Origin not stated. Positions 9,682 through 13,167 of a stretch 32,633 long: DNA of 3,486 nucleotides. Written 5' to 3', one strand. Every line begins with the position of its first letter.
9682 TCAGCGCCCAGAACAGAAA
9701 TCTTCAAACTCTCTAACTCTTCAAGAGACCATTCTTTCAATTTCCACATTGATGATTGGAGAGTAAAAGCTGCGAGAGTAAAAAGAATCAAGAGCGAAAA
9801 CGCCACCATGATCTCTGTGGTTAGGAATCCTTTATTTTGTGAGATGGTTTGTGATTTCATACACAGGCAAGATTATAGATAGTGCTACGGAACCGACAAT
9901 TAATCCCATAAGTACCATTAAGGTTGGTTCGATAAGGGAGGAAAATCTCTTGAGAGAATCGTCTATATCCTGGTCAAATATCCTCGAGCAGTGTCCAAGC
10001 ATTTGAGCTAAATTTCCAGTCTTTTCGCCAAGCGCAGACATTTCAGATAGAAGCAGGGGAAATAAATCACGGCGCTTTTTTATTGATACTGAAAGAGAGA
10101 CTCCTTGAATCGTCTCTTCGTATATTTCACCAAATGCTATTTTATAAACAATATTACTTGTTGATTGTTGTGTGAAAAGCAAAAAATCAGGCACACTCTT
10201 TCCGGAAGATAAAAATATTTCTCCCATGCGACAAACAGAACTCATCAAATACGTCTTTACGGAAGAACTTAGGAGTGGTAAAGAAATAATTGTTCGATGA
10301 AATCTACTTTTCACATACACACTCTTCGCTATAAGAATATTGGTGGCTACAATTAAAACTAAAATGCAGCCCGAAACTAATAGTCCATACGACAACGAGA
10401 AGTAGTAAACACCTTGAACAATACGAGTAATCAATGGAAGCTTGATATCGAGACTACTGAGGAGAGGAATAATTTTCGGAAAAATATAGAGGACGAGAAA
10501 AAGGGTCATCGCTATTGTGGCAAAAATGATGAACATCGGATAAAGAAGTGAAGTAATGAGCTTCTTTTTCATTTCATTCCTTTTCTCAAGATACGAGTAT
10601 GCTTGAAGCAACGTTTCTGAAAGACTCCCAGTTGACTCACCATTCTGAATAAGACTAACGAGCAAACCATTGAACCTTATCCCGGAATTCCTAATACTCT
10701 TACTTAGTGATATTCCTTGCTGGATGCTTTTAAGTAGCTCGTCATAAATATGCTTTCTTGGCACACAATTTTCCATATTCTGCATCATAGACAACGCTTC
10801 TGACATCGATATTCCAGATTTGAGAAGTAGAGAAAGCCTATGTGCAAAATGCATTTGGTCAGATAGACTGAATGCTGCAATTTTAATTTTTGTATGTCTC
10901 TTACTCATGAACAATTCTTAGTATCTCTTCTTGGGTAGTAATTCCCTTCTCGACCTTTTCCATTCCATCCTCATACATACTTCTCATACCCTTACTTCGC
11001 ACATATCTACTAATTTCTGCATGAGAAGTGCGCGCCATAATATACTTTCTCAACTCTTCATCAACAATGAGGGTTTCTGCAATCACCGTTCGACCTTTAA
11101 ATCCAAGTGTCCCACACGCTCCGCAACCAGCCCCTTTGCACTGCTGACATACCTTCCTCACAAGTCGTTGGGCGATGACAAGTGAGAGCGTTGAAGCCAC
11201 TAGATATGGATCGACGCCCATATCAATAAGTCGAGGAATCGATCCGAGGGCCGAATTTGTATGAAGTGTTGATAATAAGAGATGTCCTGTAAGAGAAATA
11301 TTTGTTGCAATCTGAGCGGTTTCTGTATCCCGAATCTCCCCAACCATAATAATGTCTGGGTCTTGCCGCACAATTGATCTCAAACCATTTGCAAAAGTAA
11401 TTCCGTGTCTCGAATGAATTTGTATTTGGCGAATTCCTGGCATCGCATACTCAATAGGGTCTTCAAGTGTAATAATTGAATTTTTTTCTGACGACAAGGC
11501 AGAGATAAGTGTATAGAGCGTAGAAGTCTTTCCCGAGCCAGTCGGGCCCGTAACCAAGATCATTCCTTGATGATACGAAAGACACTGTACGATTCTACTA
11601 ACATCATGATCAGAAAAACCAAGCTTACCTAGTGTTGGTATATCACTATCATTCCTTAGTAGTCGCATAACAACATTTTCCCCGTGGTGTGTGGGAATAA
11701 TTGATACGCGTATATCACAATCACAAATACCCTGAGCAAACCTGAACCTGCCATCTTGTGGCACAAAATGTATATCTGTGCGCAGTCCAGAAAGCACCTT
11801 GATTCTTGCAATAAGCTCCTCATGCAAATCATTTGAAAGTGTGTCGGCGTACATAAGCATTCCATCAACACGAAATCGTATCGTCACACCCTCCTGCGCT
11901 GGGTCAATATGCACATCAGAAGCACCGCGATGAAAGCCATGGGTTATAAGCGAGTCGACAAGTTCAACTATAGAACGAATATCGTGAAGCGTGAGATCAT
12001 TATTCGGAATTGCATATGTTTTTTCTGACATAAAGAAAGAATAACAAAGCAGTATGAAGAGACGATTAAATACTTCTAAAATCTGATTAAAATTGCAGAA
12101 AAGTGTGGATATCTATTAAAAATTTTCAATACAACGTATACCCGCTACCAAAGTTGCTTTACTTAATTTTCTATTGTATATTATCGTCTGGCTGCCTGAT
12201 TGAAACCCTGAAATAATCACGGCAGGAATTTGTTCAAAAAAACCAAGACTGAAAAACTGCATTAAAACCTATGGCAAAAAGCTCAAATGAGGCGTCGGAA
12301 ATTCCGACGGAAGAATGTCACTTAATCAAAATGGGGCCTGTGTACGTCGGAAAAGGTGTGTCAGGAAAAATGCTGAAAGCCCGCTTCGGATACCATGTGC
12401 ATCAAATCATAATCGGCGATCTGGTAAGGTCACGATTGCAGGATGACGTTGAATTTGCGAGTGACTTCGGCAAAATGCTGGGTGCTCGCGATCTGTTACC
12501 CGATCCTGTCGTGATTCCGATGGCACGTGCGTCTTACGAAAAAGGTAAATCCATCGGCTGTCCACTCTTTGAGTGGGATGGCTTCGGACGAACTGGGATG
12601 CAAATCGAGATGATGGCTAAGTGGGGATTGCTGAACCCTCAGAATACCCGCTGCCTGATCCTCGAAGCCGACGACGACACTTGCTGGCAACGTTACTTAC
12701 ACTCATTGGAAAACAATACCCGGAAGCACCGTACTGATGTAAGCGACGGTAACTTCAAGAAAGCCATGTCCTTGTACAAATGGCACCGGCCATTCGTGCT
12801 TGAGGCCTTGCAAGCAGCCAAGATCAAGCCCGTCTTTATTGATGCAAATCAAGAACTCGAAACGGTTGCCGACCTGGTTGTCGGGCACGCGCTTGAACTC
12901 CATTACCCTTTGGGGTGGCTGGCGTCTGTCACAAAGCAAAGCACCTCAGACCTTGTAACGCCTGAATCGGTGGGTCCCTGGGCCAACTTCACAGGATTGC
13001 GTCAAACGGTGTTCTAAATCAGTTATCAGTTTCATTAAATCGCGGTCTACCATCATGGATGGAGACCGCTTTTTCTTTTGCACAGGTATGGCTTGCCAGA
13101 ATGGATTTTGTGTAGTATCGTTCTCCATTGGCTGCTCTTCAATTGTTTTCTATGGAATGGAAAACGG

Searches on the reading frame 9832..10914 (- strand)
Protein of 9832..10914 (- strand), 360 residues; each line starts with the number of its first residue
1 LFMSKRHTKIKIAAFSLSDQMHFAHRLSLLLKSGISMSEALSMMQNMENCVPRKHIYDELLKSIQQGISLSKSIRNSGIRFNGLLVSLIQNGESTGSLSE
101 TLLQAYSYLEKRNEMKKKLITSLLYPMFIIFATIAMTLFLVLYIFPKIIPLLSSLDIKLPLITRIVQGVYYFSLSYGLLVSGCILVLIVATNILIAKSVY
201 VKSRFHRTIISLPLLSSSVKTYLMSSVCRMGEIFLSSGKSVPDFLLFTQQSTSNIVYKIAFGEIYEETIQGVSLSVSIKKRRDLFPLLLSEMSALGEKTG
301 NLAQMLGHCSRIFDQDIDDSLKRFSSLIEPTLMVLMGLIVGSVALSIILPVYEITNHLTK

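Call 10: search_protein_families(library=pfam, proteins=[window:9832-10914:-], max_evalue=0.001)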
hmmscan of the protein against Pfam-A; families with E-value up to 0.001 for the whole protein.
window:9832-10914:- (360 aa): 1 family
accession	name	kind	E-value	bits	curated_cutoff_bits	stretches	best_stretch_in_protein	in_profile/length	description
PF00482.28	T2SSF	-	1.5e-44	151.4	25.2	2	23-146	1-125/125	Type II secretion system (T2SS), protein F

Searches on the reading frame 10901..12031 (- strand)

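Call 10: search_protein_families(library=pfam, proteins=[window:10901-12031:-], max_evalue=0.001)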
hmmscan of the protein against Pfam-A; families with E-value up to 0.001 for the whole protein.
window:10901-12031:- (376 aa): 4 families
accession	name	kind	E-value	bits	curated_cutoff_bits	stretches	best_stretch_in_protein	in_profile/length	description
PF00437.27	T2SSE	-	5e-114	381.2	24.9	1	17-372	4-370/370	Type II/IV secretion system protein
PF12775.13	AAA_7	-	8.3e-05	22.6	25.8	1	145-189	23-67/181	P-loop containing dynein motor region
PF13401.12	AAA_22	-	0.00012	22.8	27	1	154-189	4-39/130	AAA domain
PF20720.3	nSTAND3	-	0.00016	21.8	27.2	1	147-192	10-54/155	Novel STAND NTPase 3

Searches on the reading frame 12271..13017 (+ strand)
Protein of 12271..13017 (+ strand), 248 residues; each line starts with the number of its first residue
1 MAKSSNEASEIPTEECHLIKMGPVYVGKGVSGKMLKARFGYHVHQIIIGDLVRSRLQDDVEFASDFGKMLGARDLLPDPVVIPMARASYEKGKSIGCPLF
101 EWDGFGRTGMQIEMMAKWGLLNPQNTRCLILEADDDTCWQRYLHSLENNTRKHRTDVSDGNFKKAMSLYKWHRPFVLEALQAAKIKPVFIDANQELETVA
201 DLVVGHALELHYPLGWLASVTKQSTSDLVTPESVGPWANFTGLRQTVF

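Call 10: search_protein_families(library=pfam, proteins=[window:12271-13017:+], max_evalue=0.001)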
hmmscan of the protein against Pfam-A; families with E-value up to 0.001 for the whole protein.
window:12271-13017:+ (248 aa): 1 family
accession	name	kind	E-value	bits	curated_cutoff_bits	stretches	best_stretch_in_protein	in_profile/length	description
PF00406.28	ADK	-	6.5e-08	33.3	26.8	1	21-157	2-134/151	Adenylate kinase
